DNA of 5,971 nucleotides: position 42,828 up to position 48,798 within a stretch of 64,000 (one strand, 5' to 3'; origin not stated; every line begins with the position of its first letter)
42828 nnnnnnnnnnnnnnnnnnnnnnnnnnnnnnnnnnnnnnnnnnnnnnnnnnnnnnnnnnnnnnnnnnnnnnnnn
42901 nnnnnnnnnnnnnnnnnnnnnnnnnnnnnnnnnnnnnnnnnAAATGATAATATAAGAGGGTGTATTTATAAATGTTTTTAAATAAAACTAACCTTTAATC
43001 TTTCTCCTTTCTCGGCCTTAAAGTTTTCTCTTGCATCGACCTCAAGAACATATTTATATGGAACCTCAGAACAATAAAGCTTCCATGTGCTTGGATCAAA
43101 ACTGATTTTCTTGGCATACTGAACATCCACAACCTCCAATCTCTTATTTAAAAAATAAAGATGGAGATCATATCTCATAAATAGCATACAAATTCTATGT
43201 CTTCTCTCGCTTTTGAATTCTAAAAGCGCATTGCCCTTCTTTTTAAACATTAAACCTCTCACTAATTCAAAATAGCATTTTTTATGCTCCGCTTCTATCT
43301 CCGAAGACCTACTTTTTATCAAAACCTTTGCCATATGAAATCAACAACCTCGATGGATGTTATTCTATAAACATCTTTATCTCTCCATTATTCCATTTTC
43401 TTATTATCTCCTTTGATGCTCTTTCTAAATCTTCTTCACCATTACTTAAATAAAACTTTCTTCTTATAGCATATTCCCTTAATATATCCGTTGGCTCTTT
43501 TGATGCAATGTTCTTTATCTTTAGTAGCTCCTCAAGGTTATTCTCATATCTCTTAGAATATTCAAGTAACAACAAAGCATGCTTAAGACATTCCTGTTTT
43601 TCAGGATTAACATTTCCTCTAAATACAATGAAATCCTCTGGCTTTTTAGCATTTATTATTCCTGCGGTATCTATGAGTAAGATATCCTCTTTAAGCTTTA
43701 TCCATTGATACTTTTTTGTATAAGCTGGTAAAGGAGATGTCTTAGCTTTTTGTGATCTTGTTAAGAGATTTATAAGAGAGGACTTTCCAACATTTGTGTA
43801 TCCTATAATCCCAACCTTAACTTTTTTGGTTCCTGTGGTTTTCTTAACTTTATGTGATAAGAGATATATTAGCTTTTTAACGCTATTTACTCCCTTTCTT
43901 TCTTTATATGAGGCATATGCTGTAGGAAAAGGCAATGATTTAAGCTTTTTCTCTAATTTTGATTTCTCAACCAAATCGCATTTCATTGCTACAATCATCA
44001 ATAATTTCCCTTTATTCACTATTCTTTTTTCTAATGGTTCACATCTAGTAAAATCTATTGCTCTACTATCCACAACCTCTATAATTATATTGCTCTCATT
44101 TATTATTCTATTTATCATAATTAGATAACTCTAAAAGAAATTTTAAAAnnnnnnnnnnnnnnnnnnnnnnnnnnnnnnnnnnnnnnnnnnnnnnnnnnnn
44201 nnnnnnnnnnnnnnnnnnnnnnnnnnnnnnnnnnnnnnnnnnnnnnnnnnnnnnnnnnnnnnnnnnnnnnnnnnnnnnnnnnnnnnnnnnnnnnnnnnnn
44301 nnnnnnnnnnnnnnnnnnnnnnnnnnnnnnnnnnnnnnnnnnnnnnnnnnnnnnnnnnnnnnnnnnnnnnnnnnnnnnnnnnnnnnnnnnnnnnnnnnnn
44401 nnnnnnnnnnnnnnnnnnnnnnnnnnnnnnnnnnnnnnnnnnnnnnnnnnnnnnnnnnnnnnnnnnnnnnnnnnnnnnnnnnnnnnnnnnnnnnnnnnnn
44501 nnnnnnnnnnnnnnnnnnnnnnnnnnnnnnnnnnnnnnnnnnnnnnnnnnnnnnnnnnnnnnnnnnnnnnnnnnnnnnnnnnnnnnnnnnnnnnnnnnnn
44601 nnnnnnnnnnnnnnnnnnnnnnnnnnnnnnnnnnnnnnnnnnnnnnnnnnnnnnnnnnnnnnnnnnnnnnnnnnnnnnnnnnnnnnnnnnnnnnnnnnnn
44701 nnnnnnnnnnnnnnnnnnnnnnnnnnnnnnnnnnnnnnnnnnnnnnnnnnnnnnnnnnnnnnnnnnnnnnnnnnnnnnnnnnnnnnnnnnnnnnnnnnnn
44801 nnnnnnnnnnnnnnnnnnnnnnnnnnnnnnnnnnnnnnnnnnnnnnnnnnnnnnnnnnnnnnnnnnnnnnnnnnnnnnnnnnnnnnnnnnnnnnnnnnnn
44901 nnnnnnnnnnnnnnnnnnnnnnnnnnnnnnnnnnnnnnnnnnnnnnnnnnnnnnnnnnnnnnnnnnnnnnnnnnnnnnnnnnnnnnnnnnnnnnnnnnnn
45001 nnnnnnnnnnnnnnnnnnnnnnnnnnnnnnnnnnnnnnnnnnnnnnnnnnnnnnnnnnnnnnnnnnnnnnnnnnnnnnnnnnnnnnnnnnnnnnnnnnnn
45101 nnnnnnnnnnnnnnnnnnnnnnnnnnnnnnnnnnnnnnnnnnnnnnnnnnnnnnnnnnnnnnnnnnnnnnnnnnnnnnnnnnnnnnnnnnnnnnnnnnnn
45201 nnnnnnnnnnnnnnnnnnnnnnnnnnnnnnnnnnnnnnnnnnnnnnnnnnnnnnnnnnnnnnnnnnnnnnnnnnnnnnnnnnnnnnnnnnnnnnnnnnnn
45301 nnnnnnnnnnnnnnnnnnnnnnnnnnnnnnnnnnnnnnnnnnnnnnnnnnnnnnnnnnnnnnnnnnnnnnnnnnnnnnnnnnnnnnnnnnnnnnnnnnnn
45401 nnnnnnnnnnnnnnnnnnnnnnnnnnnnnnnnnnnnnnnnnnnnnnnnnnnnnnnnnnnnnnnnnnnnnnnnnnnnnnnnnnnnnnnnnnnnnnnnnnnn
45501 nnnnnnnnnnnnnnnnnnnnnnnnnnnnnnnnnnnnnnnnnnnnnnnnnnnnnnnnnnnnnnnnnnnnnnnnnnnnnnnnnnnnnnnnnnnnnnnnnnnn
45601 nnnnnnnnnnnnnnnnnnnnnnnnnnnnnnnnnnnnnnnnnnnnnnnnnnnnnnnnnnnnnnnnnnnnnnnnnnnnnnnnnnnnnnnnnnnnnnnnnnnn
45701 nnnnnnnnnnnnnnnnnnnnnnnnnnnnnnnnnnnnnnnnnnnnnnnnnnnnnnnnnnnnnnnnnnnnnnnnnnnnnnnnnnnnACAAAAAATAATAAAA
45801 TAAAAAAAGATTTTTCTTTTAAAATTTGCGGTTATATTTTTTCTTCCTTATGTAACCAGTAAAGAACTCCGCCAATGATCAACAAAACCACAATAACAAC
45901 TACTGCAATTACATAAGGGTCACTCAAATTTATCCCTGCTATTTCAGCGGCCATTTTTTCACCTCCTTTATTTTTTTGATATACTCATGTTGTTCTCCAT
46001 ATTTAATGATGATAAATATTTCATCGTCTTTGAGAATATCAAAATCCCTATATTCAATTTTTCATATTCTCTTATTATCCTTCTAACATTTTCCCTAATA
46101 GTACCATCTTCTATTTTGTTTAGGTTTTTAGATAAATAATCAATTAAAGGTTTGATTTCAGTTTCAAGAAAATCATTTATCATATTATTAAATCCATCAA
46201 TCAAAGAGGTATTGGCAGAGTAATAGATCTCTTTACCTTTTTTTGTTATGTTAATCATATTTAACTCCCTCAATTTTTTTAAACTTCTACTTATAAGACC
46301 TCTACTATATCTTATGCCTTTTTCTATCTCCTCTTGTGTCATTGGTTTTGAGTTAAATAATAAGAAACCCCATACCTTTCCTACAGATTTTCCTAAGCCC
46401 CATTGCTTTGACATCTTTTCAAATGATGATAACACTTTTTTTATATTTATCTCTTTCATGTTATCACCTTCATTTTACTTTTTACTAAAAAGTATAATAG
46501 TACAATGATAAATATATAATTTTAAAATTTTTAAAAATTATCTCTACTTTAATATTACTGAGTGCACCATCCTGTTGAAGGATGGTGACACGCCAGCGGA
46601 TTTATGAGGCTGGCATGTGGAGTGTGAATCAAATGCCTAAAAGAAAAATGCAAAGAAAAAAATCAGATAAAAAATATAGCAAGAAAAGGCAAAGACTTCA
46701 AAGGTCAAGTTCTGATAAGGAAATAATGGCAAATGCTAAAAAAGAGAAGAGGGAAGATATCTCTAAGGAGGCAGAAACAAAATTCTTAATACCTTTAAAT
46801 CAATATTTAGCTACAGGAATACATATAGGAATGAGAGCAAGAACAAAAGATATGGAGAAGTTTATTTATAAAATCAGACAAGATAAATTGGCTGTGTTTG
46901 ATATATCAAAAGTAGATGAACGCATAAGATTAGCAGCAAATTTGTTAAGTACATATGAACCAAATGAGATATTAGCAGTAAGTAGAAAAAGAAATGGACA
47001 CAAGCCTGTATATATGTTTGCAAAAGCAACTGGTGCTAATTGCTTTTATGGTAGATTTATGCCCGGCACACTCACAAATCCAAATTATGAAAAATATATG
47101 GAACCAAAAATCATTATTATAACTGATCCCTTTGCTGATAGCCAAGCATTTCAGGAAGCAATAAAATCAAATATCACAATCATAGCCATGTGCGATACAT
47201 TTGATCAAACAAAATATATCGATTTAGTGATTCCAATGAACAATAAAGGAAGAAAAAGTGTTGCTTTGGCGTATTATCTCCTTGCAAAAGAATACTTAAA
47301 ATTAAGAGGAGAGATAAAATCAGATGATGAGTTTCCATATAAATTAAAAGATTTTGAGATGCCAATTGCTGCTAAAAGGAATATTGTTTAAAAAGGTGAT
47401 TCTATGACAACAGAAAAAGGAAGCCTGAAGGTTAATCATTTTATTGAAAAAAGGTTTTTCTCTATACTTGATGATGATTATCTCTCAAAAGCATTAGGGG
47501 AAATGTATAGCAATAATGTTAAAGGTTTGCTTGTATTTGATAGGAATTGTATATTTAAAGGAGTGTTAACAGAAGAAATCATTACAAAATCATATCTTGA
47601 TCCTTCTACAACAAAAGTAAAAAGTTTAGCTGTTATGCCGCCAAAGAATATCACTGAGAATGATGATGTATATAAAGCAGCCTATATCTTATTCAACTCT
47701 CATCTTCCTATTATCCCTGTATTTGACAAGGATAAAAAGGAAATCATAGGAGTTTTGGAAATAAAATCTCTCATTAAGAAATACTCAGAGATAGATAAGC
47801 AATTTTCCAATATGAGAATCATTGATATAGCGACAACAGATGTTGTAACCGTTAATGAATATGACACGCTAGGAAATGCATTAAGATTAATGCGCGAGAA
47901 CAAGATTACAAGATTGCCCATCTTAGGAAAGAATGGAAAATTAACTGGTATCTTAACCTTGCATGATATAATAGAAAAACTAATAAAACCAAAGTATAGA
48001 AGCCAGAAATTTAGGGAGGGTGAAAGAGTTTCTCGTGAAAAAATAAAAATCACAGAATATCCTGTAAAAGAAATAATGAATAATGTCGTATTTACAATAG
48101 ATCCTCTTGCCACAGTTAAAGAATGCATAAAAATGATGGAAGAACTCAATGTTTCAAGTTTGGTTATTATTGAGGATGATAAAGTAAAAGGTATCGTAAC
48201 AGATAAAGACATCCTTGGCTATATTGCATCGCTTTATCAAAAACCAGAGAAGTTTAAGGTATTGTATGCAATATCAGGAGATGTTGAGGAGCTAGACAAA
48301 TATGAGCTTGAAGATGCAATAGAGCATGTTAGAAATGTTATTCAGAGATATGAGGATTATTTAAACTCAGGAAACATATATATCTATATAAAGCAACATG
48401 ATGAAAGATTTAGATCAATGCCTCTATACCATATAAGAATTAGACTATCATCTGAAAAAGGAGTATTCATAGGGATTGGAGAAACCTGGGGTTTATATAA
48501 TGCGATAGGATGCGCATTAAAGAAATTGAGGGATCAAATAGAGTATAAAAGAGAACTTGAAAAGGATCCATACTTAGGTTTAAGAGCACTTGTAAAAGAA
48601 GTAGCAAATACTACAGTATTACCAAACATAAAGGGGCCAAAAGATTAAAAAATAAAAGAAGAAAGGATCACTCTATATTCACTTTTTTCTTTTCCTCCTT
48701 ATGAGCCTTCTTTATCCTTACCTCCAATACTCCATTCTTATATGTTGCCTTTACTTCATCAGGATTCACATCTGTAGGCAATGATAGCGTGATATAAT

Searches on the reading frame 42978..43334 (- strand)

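Call 63: search_protein_families(library=pfam, max_evalue=0.00001, proteins=[window:42978-43334:-])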
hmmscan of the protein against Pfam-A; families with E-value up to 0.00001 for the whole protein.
window:42978-43334:- (118 aa): 1 family
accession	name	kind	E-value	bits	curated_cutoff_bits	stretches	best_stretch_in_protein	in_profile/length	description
PF02643.20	DUF192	-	5.7e-08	33.2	27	1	19-113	7-94/96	Uncharacterized ACR, COG1430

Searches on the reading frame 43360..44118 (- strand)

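Call 17: search_protein_families(library=ncbifam, proteins=[window:43360-44118:-])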
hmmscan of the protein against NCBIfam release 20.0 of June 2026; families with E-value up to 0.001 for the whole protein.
window:43360-44118:- (252 aa): 16 families
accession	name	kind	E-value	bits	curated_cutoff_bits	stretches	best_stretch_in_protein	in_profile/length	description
TIGR03596.1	GTPase_YlqF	equivalog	2.6e-33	115.6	208.2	1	4-248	17-271/276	ribosome biogenesis GTPase YlqF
TIGR03594.1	GTPase_EngA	equivalog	2.4e-18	66.4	306.7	1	4-160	75-239/432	ribosome biogenesis GTPase Der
TIGR03597.1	GTPase_YqeH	equivalog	2e-16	60.1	297.4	1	1-165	57-226/361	ribosome biogenesis GTPase YqeH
TIGR03598.1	GTPase_YsxC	equivalog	1.4e-12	47.7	124.45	1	89-162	8-82/186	ribosome biogenesis GTP-binding protein YihA/YsxC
TIGR03918.1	GTP_HydF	equivalog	2.9e-11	42.8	325.55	1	94-154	2-66/392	[FeFe] hydrogenase H-cluster maturation GTPase HydF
TIGR00450.1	mnmE_trmE_thdF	equivalog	8.3e-11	41.6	252.6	1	79-158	189-271/446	tRNA uridine-5-carboxymethylaminomethyl(34) synthesis GTPase MnmE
TIGR00231.1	small_GTP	domain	6.5e-10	39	42.5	1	98-158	2-67/164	GTP-binding protein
NF007071.0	PRK09518.1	equivalog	9.4e-10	37.6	953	1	8-157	350-505/706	bifunctional cytidylate kinase/GTPase Der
NF000908.1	PRK00089.1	equivalog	9.9e-10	38.2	237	1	100-159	4-66/291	GTPase Era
TIGR03156.1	GTP_HflX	equivalog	1.2e-09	37.5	216.75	1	95-157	185-250/351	GTPase HflX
TIGR00436.1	era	equivalog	7.4e-08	32.1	116.25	1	101-161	2-65/270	GTPase Era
NF002828.0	PRK03003.1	equivalog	1e-07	30.9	631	1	6-155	117-272/477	ribosome biogenesis GTPase Der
NF003661.0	PRK05291.1-3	equivalog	1.2e-07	31.4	380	1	99-159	216-279/448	tRNA uridine-5-carboxymethylaminomethyl(34) synthesis GTPase MnmE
NF003255.0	PRK04213.1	equivalog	4e-05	23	164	1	94-153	4-61/204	GTP-binding protein EngB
TIGR02729.1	Obg_CgtA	equivalog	0.00051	19.1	280.25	0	101-129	159-186/329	Obg family GTPase CgtA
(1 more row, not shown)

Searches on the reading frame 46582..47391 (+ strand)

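Call 36: search_protein_families(library=pfam, max_evalue=0.00001, proteins=[window:46582-47391:+])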
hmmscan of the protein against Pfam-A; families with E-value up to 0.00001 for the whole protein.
window:46582-47391:+ (269 aa): 1 family
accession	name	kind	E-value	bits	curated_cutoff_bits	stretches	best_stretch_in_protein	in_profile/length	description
PF00318.25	Ribosomal_S2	-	1.8e-19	70.3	26.1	2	174-236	149-211/216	Ribosomal protein S2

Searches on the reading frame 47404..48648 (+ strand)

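Call 36: search_protein_families(library=pfam, max_evalue=0.00001, proteins=[window:47404-48648:+])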
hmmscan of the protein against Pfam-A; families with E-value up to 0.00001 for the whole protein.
window:47404-48648:+ (414 aa): 1 family
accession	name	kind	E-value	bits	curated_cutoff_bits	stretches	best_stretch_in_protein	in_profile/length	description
PF00571.33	CBS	-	4.5e-39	133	24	2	141-194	3-56/57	CBS domain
